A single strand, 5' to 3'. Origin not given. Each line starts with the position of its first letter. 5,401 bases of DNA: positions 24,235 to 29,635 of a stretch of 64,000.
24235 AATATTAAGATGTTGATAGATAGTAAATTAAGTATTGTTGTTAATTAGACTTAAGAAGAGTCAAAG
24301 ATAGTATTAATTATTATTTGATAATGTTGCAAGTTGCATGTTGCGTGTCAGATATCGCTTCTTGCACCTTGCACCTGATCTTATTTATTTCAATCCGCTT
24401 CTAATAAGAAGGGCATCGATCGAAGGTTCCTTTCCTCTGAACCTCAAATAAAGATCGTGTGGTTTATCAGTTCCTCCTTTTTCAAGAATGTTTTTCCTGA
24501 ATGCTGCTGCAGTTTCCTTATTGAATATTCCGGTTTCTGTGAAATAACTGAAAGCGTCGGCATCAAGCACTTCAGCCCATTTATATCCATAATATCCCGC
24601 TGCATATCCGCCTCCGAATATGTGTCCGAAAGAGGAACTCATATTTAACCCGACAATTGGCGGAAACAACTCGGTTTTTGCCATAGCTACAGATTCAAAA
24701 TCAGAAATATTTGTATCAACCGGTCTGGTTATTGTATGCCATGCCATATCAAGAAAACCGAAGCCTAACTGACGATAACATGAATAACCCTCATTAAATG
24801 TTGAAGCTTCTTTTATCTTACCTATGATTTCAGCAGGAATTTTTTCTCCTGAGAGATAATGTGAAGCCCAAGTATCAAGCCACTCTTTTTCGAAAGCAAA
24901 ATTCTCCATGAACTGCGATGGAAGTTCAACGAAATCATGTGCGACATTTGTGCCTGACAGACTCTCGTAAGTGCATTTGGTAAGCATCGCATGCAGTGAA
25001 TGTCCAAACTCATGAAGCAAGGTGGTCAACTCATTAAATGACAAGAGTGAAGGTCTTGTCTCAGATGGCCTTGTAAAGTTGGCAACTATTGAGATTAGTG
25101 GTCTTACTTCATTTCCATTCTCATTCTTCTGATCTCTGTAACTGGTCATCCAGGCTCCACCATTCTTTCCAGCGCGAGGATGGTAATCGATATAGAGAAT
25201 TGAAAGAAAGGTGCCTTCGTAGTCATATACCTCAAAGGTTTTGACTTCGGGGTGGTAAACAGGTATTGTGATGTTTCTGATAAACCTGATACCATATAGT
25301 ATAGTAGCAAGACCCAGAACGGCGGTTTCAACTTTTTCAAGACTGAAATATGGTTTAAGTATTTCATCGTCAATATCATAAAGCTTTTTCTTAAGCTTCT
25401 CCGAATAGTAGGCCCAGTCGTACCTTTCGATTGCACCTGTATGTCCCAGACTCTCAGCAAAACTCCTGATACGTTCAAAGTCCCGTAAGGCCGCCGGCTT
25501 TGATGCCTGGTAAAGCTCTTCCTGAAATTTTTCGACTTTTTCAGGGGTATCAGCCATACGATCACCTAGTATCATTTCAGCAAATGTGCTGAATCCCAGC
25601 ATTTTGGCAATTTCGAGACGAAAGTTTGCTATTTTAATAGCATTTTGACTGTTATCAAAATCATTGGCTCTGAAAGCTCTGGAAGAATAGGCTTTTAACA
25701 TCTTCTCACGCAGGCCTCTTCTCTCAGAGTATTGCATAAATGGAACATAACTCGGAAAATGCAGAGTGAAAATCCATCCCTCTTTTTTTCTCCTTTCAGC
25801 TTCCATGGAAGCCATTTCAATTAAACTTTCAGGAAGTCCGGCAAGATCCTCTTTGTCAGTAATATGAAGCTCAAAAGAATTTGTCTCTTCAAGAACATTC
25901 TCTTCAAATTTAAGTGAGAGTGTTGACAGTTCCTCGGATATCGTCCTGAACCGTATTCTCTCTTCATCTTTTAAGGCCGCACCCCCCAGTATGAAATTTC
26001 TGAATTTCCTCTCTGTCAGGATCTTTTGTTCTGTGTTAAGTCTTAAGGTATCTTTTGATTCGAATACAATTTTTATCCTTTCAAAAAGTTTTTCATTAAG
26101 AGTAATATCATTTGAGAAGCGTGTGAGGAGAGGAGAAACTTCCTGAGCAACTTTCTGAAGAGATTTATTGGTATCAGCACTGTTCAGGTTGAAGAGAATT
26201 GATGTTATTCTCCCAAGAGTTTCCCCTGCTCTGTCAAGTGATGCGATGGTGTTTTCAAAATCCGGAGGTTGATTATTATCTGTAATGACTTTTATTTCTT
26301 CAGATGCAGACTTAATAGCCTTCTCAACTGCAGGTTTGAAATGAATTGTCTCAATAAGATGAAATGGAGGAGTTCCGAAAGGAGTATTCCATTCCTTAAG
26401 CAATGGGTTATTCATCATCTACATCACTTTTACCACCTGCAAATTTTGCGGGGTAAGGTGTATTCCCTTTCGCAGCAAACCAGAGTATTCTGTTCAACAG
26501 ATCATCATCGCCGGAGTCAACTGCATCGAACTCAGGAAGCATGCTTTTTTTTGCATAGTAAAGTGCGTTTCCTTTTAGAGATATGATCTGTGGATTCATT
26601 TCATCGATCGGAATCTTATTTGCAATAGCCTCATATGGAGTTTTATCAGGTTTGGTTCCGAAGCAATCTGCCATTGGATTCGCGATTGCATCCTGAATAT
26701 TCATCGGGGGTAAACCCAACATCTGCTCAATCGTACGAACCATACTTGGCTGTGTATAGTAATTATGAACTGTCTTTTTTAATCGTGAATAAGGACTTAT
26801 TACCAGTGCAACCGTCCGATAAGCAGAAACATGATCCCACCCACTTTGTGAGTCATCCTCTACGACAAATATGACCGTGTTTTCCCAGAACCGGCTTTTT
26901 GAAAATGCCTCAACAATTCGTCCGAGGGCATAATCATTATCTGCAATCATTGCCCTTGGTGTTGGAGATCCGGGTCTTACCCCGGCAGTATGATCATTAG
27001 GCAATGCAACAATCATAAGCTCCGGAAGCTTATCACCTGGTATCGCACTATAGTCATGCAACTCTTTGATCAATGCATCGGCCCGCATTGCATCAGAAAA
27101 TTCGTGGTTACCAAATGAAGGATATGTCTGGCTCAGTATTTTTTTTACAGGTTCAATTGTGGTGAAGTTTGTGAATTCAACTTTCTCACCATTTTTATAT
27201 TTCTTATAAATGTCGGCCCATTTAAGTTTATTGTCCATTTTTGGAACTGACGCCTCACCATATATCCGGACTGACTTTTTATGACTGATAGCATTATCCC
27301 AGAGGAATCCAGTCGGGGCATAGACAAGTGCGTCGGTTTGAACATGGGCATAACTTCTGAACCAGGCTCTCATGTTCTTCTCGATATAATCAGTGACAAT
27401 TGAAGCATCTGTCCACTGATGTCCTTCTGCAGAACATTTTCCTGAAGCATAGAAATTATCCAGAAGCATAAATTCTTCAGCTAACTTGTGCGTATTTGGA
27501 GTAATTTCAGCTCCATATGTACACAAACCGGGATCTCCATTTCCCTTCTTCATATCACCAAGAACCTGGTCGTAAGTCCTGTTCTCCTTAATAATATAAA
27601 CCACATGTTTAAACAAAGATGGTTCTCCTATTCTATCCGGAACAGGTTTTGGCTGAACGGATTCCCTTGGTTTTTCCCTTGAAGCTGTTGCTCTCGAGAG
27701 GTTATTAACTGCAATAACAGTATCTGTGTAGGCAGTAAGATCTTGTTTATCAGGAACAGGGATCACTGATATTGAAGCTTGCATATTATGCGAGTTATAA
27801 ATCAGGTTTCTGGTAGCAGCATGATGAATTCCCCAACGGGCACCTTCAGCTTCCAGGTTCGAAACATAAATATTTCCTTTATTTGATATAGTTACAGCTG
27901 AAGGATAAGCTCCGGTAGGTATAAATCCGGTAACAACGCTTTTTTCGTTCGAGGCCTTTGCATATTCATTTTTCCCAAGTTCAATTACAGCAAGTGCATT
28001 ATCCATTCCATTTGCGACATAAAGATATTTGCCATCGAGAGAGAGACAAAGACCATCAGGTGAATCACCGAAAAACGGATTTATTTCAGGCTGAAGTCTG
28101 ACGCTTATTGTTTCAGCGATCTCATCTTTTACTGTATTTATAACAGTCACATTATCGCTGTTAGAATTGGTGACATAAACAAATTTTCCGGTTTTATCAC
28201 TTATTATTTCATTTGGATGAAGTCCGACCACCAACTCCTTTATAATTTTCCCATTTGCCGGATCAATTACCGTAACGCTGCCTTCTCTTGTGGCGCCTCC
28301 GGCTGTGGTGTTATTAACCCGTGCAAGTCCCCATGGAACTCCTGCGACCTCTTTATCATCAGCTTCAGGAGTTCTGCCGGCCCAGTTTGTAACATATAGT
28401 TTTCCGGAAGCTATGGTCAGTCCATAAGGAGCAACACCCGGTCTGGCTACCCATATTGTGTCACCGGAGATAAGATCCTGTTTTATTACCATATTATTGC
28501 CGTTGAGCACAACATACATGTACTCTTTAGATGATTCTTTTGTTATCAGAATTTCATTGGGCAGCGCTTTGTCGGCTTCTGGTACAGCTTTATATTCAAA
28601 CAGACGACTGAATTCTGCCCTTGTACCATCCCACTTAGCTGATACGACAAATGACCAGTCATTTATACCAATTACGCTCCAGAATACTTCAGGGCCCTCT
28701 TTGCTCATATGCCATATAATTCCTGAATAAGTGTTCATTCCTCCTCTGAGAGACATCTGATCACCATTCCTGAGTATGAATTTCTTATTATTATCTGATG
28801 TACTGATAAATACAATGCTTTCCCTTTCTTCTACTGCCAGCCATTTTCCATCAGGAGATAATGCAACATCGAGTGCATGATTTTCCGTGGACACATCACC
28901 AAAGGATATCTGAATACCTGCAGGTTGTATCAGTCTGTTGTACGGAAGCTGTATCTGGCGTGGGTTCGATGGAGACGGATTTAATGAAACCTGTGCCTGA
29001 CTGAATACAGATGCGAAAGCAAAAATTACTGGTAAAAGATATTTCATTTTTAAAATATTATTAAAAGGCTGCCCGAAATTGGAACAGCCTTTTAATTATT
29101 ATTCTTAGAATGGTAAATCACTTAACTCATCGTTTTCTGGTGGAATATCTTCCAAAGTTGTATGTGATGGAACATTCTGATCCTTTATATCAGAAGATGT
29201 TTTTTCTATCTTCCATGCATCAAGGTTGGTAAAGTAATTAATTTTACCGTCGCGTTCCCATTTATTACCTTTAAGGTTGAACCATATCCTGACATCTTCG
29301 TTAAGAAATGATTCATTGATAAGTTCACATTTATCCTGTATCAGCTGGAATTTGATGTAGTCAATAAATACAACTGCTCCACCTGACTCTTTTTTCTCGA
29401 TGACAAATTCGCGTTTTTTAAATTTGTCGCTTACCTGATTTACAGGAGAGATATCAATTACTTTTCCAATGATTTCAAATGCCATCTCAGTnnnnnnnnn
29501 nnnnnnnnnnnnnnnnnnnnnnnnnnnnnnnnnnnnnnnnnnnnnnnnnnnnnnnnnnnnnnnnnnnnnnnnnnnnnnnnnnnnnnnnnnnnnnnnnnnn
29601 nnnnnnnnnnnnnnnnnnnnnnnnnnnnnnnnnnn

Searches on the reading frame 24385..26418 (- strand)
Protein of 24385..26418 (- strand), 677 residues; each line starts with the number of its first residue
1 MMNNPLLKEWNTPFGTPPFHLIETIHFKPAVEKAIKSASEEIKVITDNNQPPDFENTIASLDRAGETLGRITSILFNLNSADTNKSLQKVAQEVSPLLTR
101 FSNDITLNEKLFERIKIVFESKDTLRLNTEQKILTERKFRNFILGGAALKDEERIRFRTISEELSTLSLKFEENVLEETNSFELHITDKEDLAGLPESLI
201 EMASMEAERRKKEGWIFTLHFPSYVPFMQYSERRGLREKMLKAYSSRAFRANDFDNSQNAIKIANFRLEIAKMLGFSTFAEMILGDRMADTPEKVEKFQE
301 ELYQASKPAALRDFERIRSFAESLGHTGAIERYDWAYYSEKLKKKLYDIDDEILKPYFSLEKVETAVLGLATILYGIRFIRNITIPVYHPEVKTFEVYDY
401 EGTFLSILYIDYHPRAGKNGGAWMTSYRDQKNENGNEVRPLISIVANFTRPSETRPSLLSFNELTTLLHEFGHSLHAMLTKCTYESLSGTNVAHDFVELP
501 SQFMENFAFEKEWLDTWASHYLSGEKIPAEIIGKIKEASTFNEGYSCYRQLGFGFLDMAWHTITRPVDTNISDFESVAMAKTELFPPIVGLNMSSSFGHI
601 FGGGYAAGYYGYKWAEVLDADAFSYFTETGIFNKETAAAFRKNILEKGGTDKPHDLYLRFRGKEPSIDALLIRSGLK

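Call 41: search_protein_families(library=pfam, proteins=[window:24385-26418:-], max_evalue=0.00001)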
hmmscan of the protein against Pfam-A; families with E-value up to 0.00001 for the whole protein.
window:24385-26418:- (677 aa): 2 families
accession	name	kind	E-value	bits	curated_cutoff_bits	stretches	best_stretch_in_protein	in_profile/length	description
PF01432.26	Peptidase_M3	-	4.3e-122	409.2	27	1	227-673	1-454/457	Peptidase family M3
PF19310.4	TOP_N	-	4.3e-08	33.4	27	1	33-154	3-123/123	Neurolysin/Thimet oligopeptidase, N-terminal domain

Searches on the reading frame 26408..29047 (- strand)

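Call 41: search_protein_families(library=pfam, proteins=[window:26408-29047:-], max_evalue=0.00001)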
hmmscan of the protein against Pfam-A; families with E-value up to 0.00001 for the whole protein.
window:26408-29047:- (879 aa): 2 families
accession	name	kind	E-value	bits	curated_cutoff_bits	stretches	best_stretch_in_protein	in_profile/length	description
PF04185.19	Phosphoesterase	-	4.8e-12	46.1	23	1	515-780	106-356/356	Phosphoesterase family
PF10282.15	Lactonase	-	3.7e-07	30.1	21.7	0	277-397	144-262/344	Lactonase, 7-bladed beta-propeller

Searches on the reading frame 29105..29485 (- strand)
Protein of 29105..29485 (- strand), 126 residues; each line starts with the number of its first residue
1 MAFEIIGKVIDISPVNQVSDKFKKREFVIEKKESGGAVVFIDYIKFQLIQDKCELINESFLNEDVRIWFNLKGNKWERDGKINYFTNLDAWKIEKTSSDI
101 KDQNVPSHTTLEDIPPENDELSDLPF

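Call 41: search_protein_families(library=pfam, proteins=[window:29105-29485:-], max_evalue=0.00001)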
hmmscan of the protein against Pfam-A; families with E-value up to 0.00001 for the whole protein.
window:29105-29485:- (126 aa): 1 family
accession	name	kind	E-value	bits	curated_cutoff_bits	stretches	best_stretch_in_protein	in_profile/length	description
PF11325.14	DUF3127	-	1.1e-19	70.9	27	1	4-94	1-85/85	Domain of unknown function (DUF3127)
